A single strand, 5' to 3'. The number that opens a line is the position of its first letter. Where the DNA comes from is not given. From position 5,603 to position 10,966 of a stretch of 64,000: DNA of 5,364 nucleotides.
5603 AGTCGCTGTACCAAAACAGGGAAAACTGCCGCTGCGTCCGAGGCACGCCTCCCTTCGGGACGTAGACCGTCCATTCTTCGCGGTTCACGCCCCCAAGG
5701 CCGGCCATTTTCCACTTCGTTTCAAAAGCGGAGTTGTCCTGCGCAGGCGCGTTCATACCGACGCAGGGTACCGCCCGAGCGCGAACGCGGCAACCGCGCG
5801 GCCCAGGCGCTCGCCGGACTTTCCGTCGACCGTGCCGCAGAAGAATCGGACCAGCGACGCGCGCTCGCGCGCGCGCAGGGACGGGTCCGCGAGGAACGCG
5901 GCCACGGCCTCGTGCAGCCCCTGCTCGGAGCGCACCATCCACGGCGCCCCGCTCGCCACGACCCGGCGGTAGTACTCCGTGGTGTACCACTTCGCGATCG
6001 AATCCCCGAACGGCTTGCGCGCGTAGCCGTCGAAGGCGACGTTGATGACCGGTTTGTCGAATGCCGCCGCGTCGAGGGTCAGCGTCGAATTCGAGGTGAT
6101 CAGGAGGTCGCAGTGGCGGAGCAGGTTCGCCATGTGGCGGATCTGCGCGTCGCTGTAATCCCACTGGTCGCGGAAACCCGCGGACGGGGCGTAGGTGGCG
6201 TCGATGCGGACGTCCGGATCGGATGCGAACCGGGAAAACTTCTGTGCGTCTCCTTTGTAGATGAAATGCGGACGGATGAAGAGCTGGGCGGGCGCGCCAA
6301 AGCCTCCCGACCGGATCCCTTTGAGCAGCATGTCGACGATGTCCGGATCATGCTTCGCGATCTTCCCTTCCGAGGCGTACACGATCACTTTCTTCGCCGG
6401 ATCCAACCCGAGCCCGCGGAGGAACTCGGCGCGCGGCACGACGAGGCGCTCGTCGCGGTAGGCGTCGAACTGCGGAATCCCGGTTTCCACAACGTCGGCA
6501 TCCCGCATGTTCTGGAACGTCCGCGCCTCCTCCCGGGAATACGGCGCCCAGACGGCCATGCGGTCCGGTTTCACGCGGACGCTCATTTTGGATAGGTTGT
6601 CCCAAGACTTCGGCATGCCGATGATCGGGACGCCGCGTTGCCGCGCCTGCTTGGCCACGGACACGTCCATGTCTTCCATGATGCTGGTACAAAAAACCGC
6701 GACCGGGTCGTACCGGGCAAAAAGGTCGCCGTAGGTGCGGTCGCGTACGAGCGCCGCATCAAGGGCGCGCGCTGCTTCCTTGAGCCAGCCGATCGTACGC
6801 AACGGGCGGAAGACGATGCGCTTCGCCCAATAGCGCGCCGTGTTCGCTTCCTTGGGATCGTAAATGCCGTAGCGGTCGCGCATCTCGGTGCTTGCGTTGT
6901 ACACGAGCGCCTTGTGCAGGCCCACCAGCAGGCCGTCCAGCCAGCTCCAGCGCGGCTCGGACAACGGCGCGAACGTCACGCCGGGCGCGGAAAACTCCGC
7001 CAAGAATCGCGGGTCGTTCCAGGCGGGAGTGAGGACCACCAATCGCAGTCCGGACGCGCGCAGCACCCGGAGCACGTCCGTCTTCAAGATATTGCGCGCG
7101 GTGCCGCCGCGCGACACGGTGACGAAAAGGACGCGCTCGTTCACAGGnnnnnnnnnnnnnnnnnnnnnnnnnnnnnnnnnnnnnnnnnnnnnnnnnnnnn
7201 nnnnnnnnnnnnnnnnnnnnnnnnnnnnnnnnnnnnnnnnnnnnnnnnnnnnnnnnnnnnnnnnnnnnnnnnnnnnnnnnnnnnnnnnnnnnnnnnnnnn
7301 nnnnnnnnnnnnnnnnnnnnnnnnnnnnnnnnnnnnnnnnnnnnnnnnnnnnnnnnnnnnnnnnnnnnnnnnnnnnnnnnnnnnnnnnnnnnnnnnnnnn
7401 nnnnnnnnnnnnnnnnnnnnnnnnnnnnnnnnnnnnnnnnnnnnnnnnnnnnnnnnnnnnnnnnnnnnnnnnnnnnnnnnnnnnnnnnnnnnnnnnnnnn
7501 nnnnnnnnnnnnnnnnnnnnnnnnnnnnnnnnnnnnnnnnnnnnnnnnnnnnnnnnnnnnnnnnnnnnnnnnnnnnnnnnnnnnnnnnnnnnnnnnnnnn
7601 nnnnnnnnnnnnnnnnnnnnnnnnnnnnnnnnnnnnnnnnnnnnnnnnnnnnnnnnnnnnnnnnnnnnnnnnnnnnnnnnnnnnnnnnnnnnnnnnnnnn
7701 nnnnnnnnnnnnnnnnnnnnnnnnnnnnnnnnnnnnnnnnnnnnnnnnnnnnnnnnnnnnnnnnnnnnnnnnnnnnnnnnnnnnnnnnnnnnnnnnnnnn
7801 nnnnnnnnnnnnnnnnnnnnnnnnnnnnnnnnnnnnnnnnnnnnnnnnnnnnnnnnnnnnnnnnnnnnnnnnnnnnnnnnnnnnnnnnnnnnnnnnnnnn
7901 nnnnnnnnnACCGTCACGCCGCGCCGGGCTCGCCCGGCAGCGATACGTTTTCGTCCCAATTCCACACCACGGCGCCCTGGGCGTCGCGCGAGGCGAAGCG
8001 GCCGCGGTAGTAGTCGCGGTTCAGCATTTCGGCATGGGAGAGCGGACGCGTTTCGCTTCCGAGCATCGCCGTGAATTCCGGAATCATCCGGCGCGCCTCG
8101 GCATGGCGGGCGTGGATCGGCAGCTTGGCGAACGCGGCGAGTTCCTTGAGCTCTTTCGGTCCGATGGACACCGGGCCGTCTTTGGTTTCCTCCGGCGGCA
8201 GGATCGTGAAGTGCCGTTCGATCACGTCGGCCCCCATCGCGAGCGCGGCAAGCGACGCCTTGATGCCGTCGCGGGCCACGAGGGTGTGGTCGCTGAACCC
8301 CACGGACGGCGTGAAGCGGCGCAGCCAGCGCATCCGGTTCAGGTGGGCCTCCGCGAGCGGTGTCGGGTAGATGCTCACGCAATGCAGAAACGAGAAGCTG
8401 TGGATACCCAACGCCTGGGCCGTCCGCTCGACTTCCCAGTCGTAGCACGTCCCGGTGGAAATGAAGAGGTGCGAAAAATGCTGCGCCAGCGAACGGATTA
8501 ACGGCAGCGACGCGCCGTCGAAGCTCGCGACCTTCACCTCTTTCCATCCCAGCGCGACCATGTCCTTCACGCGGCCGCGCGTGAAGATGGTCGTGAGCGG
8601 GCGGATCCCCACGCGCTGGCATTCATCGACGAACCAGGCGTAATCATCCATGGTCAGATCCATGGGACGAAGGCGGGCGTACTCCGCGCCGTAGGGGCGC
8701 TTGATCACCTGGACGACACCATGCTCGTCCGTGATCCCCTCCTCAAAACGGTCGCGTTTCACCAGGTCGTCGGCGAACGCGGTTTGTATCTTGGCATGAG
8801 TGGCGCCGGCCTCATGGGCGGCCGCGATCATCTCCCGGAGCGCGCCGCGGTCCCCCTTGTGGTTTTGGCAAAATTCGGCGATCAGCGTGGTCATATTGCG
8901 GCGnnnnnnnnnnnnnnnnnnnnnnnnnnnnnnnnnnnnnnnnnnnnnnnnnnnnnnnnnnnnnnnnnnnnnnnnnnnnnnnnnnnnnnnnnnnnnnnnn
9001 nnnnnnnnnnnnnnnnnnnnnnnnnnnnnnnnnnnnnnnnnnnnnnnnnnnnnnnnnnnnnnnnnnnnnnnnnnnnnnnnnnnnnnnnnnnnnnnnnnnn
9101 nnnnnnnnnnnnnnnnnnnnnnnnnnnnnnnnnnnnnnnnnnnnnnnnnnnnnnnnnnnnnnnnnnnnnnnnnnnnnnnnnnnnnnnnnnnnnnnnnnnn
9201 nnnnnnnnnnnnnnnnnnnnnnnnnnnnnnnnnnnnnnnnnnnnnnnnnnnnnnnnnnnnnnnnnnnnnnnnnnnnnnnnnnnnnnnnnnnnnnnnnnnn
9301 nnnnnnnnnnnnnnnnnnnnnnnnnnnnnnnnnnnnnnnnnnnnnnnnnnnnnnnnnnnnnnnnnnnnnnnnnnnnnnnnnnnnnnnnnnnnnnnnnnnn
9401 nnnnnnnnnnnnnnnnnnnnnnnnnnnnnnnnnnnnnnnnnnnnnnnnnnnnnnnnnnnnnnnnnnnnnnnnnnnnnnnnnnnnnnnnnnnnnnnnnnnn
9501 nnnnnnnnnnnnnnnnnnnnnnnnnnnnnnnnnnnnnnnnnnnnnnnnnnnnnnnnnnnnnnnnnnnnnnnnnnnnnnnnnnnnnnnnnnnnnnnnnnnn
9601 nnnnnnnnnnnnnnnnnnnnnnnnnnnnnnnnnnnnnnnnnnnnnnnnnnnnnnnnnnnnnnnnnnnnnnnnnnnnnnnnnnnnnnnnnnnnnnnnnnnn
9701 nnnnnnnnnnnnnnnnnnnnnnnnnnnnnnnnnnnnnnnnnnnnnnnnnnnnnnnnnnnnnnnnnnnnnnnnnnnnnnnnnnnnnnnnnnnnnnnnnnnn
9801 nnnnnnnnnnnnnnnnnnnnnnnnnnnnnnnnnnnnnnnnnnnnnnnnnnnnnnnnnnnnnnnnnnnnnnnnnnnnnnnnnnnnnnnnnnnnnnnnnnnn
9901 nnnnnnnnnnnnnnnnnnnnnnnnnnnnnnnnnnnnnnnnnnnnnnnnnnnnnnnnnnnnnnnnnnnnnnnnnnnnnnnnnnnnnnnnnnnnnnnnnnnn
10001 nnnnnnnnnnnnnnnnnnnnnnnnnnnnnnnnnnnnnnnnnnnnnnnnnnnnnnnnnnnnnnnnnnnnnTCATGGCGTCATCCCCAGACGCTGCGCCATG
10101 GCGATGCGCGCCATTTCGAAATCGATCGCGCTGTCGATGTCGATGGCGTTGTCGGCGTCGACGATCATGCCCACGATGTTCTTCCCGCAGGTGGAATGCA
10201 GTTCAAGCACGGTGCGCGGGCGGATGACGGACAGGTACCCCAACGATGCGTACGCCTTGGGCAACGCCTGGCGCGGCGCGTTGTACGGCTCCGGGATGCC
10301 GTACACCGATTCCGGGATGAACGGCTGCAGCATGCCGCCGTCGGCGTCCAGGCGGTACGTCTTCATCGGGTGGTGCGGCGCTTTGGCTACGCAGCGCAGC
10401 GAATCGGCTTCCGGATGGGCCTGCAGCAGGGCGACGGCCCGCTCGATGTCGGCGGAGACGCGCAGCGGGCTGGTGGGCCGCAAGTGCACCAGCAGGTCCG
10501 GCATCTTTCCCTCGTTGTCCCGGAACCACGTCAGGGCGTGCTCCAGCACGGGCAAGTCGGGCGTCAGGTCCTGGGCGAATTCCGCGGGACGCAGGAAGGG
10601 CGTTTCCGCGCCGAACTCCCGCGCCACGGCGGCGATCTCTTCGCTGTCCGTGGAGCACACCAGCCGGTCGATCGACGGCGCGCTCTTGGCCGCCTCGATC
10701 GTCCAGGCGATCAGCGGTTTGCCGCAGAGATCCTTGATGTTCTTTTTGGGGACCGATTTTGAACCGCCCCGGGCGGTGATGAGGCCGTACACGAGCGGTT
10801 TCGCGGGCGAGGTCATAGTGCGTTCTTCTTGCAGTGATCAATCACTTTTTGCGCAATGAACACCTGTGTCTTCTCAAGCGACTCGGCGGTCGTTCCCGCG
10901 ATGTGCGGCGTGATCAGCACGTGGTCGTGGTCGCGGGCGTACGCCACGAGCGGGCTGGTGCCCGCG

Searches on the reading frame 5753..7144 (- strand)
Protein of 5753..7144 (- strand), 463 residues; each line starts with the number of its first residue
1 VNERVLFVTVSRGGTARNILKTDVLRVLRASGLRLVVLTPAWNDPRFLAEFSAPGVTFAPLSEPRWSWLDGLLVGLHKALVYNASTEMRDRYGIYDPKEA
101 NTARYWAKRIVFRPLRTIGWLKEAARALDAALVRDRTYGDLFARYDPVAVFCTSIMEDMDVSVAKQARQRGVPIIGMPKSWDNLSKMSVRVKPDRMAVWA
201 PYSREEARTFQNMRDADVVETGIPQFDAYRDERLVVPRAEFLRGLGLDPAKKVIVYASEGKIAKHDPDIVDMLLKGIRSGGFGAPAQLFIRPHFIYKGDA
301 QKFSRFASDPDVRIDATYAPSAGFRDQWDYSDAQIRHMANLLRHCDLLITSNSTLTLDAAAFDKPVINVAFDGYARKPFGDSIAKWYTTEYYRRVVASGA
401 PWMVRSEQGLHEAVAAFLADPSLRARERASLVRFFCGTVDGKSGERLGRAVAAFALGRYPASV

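Call 42: search_protein_families(library=ncbifam, proteins=[window:5753-7144:-], max_evalue=0.01)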
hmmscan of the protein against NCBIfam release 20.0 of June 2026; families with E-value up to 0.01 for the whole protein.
window:5753-7144:- (463 aa): 2 families
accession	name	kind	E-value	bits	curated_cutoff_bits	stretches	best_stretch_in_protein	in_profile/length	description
NF046086.1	BFO_1060_trans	domain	2.2e-11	43.5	200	1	141-264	42-174/365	BFO_1060 family glycosyltransferase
TIGR04396.2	surf_polysacc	subfamily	0.0026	17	125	0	341-368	260-287/427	surface carbohydrate biosynthesis protein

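Call 80: search_solved_structures(query=window:5753-7144:-, max_evalue=0.01, show_alignments=1)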
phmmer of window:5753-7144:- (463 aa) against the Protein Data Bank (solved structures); distinct sequences matched with E-value up to 0.01: 0.

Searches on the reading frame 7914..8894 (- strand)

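Call 42: search_protein_families(library=ncbifam, proteins=[window:7914-8894:-], max_evalue=0.01)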
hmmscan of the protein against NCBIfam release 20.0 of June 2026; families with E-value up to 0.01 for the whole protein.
window:7914-8894:- (326 aa): 2 families
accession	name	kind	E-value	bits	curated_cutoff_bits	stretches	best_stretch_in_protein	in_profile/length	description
TIGR03569.1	NeuB_NnaB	equivalog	2.3e-40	138.7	399.65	1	3-255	2-250/329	N-acetylneuraminate synthase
TIGR03586.1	PseI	equivalog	4.9e-33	114.7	340.25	1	3-256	3-250/327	pseudaminic acid synthase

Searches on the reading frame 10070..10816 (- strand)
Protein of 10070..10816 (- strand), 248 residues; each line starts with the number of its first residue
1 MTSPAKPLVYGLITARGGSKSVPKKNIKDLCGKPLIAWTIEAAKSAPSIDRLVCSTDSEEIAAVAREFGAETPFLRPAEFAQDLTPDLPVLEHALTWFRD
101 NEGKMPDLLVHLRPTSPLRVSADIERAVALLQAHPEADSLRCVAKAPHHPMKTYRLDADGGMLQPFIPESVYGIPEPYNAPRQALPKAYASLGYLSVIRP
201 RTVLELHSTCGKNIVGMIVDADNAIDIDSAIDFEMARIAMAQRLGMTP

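Call 42: search_protein_families(library=ncbifam, proteins=[window:10070-10816:-], max_evalue=0.01)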
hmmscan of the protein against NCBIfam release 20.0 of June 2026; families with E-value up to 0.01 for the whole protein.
window:10070-10816:- (248 aa): 7 families
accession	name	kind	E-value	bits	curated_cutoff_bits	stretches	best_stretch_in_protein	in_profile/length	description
TIGR03584.1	PseF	equivalog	1.4e-41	142.5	205.7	1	12-239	3-219/222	pseudaminic acid cytidylyltransferase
NF003952.0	PRK05450.1-5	subfamily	3.2e-11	42.9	193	1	10-71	4-65/250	3-deoxy-manno-octulosonate cytidylyltransferase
NF003950.0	PRK05450.1-3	subfamily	6.4e-11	42.1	234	1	9-139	3-125/248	3-deoxy-manno-octulosonate cytidylyltransferase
NF009905.0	PRK13368.1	subfamily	4e-09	36.2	255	1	12-71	6-65/243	3-deoxy-manno-octulosonate cytidylyltransferase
TIGR00466.1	kdsB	equivalog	2.1e-07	30.6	155.2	1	12-72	6-65/241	3-deoxy-manno-octulosonate cytidylyltransferase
NF003948.0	PRK05450.1-1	equivalog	2.6e-07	30.1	281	1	12-72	9-68/248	3-deoxy-manno-octulosonate cytidylyltransferase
TIGR00453.1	ispD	equivalog_domain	0.0043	16.5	181.3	1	24-70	18-64/219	2-C-methyl-D-erythritol 4-phosphate cytidylyltransferase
